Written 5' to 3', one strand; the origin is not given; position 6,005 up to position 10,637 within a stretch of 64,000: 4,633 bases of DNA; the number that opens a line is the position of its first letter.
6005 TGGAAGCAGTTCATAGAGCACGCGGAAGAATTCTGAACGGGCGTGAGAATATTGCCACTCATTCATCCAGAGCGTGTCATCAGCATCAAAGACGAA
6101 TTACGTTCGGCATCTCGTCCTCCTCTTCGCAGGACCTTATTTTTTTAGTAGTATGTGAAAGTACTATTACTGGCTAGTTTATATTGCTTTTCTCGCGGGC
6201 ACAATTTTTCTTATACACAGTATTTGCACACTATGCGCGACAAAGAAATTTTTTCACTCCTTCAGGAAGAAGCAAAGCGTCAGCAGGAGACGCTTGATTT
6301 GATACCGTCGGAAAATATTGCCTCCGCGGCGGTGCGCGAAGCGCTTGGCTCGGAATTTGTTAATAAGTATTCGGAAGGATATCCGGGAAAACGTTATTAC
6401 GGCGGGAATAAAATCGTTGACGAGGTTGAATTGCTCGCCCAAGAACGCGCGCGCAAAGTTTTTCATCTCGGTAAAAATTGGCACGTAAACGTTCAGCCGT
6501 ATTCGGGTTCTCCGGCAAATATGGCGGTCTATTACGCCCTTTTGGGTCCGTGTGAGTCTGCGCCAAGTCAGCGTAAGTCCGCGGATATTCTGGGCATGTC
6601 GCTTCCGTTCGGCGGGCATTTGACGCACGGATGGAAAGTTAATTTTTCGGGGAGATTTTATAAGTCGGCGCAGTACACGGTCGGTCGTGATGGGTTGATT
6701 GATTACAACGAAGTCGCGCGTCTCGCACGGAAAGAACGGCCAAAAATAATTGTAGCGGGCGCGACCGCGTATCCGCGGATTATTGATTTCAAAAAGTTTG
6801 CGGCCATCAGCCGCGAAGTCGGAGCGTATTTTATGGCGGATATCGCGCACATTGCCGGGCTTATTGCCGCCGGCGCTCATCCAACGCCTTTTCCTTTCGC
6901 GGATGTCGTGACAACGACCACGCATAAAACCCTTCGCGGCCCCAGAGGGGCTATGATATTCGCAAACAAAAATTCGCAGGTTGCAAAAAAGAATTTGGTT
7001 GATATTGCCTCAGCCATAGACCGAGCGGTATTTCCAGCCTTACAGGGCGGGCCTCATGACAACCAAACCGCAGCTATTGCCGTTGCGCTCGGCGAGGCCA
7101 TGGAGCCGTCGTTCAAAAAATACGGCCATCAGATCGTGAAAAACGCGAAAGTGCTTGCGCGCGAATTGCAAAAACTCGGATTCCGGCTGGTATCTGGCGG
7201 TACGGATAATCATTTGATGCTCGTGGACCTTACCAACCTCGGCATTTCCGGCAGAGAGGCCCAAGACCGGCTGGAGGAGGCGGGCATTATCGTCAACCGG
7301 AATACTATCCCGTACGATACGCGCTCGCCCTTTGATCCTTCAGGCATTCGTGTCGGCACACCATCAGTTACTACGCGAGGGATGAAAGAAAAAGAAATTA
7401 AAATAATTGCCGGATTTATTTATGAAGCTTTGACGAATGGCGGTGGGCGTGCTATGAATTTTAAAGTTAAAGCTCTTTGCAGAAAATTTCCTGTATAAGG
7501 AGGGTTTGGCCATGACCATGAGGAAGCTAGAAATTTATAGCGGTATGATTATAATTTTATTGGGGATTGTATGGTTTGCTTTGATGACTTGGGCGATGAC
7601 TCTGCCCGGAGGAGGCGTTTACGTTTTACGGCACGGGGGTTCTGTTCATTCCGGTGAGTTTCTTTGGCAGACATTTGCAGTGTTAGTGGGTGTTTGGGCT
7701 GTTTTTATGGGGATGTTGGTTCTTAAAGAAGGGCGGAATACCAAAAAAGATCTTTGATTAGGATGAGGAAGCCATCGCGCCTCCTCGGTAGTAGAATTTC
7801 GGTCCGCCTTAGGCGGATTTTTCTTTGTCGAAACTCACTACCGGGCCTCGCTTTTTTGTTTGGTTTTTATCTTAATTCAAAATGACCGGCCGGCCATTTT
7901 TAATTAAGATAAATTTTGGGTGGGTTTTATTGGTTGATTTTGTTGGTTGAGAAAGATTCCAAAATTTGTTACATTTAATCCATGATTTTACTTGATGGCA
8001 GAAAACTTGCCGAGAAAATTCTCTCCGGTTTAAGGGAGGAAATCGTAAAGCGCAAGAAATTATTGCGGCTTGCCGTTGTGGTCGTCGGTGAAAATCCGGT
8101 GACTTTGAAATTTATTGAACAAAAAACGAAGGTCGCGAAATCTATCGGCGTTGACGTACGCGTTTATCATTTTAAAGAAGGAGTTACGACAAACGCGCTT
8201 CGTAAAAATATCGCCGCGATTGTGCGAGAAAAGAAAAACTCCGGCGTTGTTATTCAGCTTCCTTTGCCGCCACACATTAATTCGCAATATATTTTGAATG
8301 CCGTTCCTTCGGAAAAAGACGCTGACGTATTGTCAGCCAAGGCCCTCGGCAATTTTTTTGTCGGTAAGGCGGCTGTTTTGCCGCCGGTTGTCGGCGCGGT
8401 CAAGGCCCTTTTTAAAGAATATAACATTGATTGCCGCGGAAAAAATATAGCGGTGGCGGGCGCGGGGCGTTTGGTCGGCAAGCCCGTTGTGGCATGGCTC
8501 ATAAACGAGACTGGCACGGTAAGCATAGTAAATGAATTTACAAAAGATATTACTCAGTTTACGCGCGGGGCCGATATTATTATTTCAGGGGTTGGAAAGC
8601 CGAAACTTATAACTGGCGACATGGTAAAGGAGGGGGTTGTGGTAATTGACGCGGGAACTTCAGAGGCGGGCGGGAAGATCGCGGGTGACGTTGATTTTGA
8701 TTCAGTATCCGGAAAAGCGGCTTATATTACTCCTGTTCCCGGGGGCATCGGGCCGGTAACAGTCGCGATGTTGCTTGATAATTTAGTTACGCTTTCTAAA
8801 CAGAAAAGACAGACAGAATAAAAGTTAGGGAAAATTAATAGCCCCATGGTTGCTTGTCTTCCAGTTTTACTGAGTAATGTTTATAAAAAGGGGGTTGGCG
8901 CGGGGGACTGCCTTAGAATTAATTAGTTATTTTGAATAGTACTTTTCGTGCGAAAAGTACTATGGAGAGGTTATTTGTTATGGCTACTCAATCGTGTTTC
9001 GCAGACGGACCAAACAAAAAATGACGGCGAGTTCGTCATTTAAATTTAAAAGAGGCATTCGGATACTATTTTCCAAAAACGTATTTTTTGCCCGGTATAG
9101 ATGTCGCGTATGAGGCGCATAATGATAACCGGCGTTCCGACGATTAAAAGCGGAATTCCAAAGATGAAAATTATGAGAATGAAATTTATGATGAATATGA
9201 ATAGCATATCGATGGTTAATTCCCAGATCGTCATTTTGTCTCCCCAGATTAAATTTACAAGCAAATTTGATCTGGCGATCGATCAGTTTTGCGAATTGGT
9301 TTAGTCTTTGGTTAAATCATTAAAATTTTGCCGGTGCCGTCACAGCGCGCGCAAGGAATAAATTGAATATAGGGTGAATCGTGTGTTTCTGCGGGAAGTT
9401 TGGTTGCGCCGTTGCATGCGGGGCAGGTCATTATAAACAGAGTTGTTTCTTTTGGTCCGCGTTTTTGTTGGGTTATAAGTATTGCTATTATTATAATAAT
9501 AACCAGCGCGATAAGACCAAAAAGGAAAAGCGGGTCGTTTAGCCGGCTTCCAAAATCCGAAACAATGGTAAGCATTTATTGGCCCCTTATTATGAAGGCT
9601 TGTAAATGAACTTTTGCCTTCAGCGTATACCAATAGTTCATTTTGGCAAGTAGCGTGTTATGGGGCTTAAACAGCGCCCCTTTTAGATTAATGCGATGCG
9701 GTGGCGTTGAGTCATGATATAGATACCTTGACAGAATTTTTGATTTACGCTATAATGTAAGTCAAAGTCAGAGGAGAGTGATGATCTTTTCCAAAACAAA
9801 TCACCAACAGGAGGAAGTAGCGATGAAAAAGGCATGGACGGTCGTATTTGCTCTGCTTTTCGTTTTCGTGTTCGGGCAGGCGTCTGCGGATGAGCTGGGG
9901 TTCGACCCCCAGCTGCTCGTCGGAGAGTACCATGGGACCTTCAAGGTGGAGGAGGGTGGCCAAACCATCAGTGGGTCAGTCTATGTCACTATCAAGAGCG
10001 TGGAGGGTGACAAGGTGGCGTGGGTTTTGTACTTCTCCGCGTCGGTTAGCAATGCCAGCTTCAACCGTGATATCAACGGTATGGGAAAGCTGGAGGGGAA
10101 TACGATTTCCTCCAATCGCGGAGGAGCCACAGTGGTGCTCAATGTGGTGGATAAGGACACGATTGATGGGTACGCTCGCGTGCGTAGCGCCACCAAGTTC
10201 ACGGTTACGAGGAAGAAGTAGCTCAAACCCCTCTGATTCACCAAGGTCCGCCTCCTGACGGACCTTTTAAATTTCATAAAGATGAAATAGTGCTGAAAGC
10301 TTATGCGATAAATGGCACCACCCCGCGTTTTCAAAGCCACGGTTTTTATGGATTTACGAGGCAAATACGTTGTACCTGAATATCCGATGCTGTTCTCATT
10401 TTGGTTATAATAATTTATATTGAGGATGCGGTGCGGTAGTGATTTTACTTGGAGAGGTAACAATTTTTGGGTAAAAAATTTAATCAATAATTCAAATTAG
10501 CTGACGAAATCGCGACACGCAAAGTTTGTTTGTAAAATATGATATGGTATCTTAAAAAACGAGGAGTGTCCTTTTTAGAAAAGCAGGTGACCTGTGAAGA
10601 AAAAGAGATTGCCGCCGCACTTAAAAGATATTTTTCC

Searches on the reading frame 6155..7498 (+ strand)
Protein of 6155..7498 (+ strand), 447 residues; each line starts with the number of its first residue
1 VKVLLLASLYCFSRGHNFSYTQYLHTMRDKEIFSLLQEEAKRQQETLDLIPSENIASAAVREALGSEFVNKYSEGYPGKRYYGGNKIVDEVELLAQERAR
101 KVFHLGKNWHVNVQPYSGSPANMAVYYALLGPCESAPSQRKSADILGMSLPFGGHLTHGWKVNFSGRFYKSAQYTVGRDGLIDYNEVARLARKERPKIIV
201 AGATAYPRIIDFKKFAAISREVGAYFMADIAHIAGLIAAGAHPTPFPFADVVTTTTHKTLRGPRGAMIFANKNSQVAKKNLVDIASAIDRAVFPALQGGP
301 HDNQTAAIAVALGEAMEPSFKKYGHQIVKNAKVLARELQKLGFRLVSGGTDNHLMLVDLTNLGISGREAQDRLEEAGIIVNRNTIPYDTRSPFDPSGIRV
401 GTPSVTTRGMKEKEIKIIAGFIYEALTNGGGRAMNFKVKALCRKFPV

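Call 16: search_protein_families(library=pfam, proteins=[window:6155-7498:+], max_evalue=0.01)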
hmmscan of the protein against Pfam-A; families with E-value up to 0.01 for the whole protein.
window:6155-7498:+ (447 aa): 1 family
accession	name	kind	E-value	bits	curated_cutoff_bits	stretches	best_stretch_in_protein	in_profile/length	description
PF00464.25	SHMT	-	7.4e-161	535.6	27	1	27-422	3-399/399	Serine hydroxymethyltransferase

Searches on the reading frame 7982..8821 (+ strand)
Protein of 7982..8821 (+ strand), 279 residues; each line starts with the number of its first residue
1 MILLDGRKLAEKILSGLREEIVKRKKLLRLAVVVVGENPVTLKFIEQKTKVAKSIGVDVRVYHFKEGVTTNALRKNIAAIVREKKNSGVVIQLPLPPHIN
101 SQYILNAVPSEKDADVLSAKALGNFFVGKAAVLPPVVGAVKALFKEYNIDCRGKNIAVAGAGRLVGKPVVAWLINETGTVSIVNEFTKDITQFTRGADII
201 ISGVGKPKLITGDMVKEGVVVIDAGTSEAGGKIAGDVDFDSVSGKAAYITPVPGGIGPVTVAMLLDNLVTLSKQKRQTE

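Call 16: search_protein_families(library=pfam, proteins=[window:7982-8821:+], max_evalue=0.01)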
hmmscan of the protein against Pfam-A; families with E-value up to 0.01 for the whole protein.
window:7982-8821:+ (279 aa): 2 families
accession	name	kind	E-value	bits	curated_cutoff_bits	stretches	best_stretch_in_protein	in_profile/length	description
PF02882.25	THF_DHG_CYH_C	-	4.5e-49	166.3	27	1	121-275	4-159/160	Tetrahydrofolate dehydrogenase/cyclohydrolase, NAD(P)-binding domain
PF00763.28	THF_DHG_CYH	-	1.4e-23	83.7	32.8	1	4-115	1-115/115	Tetrahydrofolate dehydrogenase/cyclohydrolase, catalytic domain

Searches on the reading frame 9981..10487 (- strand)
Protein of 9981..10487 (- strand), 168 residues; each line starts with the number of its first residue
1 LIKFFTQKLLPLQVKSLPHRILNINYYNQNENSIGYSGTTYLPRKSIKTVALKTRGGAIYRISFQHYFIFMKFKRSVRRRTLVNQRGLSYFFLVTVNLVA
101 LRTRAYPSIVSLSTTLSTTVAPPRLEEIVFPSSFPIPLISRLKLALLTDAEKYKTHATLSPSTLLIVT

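Call 16: search_protein_families(library=pfam, proteins=[window:9981-10487:-], max_evalue=0.01)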
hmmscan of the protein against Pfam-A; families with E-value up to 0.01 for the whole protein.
window:9981-10487:- (168 aa): 0 families

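Call 46: list_cluster_members(proteins=[window:9981-10487:-, window:9778-10221:+, window:9340-9633:-, window:9046-9264:-, window:17040-18140:+, window:18207-19115:+, window:22692-23567:-, window:25175-26251:+, window:6155-7498:+, window:36814-37905:-])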
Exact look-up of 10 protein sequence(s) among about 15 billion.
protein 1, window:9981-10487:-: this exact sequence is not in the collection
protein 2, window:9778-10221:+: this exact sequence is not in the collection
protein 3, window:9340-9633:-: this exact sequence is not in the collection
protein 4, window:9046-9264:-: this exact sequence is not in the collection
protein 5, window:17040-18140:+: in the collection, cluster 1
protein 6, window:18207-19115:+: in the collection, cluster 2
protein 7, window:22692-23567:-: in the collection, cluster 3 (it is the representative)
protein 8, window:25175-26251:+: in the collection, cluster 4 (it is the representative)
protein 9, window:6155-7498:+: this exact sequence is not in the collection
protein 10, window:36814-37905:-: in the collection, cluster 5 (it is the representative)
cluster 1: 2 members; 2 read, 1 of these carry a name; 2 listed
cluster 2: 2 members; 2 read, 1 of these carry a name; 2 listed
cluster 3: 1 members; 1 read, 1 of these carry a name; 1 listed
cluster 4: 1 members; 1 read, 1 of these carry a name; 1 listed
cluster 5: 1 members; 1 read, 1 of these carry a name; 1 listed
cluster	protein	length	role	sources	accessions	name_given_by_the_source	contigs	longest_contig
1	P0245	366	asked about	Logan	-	-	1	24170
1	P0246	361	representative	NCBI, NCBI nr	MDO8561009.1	MAG: DegT/DnrJ/EryC1/StrS family aminotransferase [bacterium] | DegT/DnrJ/EryC1/StrS family aminotransferase [bacterium]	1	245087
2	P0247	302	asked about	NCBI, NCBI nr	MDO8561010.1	MAG: class I SAM-dependent methyltransferase [bacterium] | class I SAM-dependent methyltransferase [bacterium]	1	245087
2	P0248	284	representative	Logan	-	-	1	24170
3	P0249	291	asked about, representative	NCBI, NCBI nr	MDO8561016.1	MAG: NAD-dependent epimerase/dehydratase family protein [bacterium] | NAD-dependent epimerase/dehydratase family protein [bacterium]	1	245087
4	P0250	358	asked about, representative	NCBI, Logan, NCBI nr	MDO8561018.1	MAG: hypothetical protein Q7R91_02280 [bacterium] | hypothetical protein [bacterium]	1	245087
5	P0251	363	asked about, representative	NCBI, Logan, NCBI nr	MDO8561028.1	MAG: DNA-processing protein DprA [bacterium] | DNA-processing protein DprA [bacterium]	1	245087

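Call 47: find_encoding_contigs(protein=P0245, flank=10000, max_places=3)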
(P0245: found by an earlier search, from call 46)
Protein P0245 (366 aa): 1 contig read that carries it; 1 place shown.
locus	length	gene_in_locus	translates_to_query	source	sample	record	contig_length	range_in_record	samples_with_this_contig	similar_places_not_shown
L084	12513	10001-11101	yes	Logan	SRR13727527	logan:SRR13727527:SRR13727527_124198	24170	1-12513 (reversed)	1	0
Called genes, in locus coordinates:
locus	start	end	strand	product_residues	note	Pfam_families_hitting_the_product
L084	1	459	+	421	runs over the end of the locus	PF00464:SHMT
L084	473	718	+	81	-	-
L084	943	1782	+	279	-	PF00763:THF_DHG_CYH, PF02882:THF_DHG_CYH_C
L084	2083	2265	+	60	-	-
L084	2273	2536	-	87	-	-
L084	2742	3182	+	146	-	-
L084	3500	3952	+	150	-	PF13577:SnoaL_4 (weak), PF13474:SnoaL_3, PF14534:DUF4440, PF12680:SnoaL_2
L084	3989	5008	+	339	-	PF13649:Methyltransf_25 (faint), PF13847:Methyltransf_31 (weak)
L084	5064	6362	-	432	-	-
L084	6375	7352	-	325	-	PF02779:Transket_pyr, PF02780:Transketolase_C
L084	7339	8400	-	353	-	PF00676:E1_dh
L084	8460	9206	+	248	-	PF05401:NodS, PF13489:Methyltransf_23, PF05175:MTS, PF06325:PrmA, PF13649:Methyltransf_25, PF13847:Methyltransf_31, PF08241:Methyltransf_11, PF08242:Methyltransf_12, +4 more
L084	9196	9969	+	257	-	PF00106:adh_short, PF08659:KR, PF23441:SDR (weak), PF13561:adh_short_C2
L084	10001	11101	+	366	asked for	PF00155:Aminotran_1_2, PF01041:DegT_DnrJ_EryC1, PF01053:Cys_Met_Meta_PP (weak), PF00266:Aminotran_5 (weak)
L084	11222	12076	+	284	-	PF08241:Methyltransf_11 (faint)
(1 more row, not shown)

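Call 48: find_encoding_contigs(protein=P0250, flank=10000, max_places=4)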
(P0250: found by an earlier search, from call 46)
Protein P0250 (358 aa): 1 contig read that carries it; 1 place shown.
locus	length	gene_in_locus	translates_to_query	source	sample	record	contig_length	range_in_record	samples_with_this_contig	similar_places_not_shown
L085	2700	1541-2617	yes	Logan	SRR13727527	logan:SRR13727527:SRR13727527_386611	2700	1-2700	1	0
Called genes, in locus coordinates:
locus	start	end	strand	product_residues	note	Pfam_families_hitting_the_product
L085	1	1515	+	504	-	?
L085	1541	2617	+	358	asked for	PF07719:TPR_2 (faint), PF13424:TPR_12 (faint), PF13374:TPR_10 (faint), PF13428:TPR_14 (faint)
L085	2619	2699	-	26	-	?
